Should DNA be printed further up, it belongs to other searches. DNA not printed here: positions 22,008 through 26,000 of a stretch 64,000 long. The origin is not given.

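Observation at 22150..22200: A single-base deletion at a repeat-module boundary splits a ~2,660-codon T9SS adhesin into two overlapping ORFs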

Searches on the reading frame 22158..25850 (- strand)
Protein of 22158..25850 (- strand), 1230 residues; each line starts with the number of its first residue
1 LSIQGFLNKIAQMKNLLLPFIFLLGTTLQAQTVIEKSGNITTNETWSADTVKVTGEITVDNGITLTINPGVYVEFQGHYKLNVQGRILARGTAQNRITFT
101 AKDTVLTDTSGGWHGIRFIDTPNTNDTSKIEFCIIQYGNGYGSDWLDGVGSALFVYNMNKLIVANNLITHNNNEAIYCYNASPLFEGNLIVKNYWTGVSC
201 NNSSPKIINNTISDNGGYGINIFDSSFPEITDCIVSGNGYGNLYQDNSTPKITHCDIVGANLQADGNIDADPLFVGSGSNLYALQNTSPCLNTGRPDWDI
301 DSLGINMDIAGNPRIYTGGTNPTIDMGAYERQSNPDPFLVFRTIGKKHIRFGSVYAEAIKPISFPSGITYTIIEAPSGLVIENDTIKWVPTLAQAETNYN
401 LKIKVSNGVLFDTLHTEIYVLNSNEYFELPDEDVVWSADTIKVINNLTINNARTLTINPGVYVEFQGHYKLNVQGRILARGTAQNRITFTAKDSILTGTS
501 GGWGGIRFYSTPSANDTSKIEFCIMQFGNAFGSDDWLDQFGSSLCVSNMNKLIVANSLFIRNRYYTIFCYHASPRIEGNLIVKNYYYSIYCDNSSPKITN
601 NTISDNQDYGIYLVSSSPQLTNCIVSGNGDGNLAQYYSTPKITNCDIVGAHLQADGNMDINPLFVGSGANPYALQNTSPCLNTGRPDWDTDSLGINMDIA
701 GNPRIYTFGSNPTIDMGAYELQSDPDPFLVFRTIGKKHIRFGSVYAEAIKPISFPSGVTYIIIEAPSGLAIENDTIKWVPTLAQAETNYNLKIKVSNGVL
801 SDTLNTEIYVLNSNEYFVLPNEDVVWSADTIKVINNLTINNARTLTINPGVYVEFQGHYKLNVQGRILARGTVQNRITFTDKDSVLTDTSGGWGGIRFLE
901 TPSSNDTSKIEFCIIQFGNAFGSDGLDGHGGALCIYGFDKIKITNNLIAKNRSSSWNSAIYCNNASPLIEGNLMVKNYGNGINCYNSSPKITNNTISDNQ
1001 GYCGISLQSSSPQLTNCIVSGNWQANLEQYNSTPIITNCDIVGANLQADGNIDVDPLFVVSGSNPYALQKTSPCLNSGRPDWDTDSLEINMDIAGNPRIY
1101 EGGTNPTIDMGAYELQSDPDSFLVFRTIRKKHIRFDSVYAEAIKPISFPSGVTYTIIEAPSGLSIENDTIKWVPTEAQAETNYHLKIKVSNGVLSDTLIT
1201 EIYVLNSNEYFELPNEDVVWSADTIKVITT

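Call 10: search_protein_families(library=pfam, proteins=[P0001, P0002], max_evalue=0.01)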
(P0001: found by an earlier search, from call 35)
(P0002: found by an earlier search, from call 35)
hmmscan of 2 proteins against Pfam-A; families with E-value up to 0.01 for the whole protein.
P0001 (1230 aa): 7 families
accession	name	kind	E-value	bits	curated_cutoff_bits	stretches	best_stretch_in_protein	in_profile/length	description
PF13229.12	Beta_helix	-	8.8e-34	116.9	25.9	3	149-261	22-138/158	Right handed beta helix region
PF05048.19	NosD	-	6.9e-16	58.8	23.6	3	150-253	60-165/212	Periplasmic copper-binding protein (NosD)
PF07602.17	DUF1565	-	1.4e-07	31.5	20.3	0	171-240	96-170/257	Protein of unknown function (DUF1565)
PF24910.1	Ig_SIBA-E_3rd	-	7.6e-07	29.8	27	0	1142-1187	38-80/86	Integrin beta-like protein A-E, third Ig-like domain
PF05725.18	FNIP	-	6e-06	26.7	21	0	737-763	15-41/44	FNIP Repeat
PF18259.7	CBM65_1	-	0.0027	18.2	25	0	435-551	10-107/113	Carbohydrate binding module 65 domain 1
PF16694.10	Cytochrome_P460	-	0.0092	16.8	27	0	874-913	69-110/125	Cytochrome P460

P0002 (1456 aa): 14 families
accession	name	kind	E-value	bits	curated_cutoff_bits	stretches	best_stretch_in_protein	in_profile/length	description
PF00028.23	Cadherin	-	1.5e-40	137.9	28.8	4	686-771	2-92/93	Cadherin domain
PF24996.1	NANM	-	1.2e-21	77.4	45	2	790-878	11-100/350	N-acetylneuraminate epimerase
PF24681.1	Kelch_KLHDC2_KLHL20_DRC7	-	6.1e-18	65.4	50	2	785-899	102-218/221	KLHDC2/KLHL20/DRC7 Kelch-repeats domain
PF24981.1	Beta-prop_ATRN-LZTR1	-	1.4e-14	54.5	50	3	852-975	5-137/289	Attractin/LZTR1 beta-propeller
PF18962.6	Por_Secre_tail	-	1.7e-12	47.9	27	1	1383-1455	1-75/75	Secretion system C-terminal sorting domain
PF13415.12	Kelch_3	-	4.1e-12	46.4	22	1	894-938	1-45/48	Galactose oxidase, central domain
PF23592.1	Cadherin_CELSR2_9th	-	5.8e-12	46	36.8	1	502-563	29-89/100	CELSR2-like, ninth cadherin domain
PF13229.12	Beta_helix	-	4.5e-11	43.1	25.9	1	98-210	43-157/158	Right handed beta helix region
PF01344.31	Kelch_1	-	4.9e-11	42.4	20.1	1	933-974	2-40/46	Kelch motif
PF13964.12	Kelch_6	-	2.9e-10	40.2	25.3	1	788-832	3-48/50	Kelch motif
PF13418.12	Kelch_4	-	9.4e-10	38.7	21.6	1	786-831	1-48/49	Galactose oxidase, central domain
PF25210.1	Kelch_FKB95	-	7.5e-09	36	70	1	896-1022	44-166/268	FKB95, Kelch-repeats domain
PF07646.21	Kelch_2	-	2.6e-07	30.7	21.3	0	940-973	9-41/48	Kelch motif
PF25374.1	Cadherin_FAT4_N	-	0.0025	18.5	35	0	489-572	6-83/85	FAT4-like, N-terminal cadherin-like domain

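Call 35: list_cluster_members(proteins=[L001:12297-20324:-, window:22158-25850:-, window:22158-25817:-, window:17824-22083:-, window:17824-22014:-, window:17824-21927:-, window:17824-21858:-])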
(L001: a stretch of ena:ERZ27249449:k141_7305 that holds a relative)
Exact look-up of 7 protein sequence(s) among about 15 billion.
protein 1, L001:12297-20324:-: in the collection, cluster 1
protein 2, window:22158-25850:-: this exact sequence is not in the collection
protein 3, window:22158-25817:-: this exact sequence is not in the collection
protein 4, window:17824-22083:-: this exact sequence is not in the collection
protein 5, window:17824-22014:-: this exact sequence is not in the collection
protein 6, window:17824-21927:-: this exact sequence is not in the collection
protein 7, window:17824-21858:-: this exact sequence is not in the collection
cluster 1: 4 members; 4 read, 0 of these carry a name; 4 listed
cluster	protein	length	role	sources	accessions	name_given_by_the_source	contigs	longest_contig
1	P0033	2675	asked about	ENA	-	-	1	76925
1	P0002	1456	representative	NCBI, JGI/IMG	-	-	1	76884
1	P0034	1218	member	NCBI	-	-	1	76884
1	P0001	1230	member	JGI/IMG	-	-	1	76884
